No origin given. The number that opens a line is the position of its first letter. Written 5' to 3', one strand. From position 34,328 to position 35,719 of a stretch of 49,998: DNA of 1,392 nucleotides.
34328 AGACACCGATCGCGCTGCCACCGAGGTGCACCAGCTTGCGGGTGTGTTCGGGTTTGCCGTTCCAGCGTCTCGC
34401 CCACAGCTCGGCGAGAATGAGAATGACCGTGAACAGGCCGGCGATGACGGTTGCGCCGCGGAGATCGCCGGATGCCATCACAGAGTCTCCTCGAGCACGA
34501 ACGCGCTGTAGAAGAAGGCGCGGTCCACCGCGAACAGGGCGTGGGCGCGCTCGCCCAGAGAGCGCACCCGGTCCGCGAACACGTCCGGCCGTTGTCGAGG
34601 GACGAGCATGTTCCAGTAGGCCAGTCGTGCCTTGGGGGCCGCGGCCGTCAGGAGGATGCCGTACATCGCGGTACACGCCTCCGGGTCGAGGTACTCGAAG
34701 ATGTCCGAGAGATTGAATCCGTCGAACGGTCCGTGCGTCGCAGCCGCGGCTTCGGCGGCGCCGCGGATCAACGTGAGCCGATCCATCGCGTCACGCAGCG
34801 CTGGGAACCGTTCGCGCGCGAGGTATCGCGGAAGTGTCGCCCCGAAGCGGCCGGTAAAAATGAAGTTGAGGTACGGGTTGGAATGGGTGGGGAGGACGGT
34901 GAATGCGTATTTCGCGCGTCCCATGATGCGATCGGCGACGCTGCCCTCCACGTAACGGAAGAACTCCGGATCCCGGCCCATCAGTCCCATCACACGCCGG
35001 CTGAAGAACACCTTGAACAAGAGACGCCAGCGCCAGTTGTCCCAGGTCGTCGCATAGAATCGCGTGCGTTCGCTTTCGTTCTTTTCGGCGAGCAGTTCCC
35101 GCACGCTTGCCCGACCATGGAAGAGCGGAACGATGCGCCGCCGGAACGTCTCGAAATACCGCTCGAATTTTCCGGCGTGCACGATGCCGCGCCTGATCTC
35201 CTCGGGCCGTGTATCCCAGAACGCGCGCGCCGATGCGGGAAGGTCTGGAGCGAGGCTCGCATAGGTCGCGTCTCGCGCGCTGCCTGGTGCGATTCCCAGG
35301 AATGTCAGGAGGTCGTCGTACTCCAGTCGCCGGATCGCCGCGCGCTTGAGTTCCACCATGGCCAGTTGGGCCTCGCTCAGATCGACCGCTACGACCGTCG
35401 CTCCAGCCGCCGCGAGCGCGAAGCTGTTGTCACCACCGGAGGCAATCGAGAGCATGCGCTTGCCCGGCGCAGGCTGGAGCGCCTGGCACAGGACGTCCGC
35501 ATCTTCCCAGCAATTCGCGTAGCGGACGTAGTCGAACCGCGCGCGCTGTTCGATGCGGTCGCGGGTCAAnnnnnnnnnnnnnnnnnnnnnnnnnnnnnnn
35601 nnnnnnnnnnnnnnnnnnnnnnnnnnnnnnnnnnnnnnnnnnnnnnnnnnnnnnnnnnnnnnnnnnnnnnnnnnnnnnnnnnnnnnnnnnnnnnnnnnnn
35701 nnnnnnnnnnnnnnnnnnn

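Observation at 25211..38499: Two convergent, translationally coupled operons mixing isoprenoid, acyl-activating and head-group enzymes: candidate uncharacterised lipid or surface-metabolite pathway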

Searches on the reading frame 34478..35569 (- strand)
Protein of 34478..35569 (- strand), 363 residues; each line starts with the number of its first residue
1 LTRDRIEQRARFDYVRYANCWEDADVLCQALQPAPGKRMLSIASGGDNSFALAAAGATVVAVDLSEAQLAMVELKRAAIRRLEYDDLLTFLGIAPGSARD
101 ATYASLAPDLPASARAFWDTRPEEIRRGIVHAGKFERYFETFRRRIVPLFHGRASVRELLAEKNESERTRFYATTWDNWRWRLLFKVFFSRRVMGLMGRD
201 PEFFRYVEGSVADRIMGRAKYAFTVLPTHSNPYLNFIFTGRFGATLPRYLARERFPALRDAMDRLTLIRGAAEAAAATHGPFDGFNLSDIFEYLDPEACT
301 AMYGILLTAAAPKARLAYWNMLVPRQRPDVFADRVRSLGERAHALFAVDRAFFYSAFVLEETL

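Call 3: search_protein_families(library=pfam, proteins=[window:34478-35569:-], max_evalue=0.01)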
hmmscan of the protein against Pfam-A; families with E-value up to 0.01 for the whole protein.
window:34478-35569:- (363 aa): 2 families
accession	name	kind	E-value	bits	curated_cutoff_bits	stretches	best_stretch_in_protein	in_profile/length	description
PF11899.13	DUF3419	-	1.2e-61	209.4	28.2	1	10-359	4-382/385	Protein of unknown function (DUF3419)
PF13649.12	Methyltransf_25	-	0.0051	17.9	27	0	45-76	8-41/97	Methyltransferase domain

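Call 4: search_protein_families(library=ncbifam, proteins=[window:34478-35569:-], max_evalue=0.01)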
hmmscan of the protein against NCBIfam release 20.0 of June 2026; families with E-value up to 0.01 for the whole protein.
window:34478-35569:- (363 aa): 2 families
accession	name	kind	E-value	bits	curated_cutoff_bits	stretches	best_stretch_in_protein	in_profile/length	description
NF001241.0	PRK00216.1-2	equivalog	8e-05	22.4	327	1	27-79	43-96/231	demethylmenaquinone methyltransferase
NF041820.1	daptide_MTase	equivalog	0.0062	16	175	1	28-77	30-79/243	daptide-type RiPP biosynthesis methyltransferase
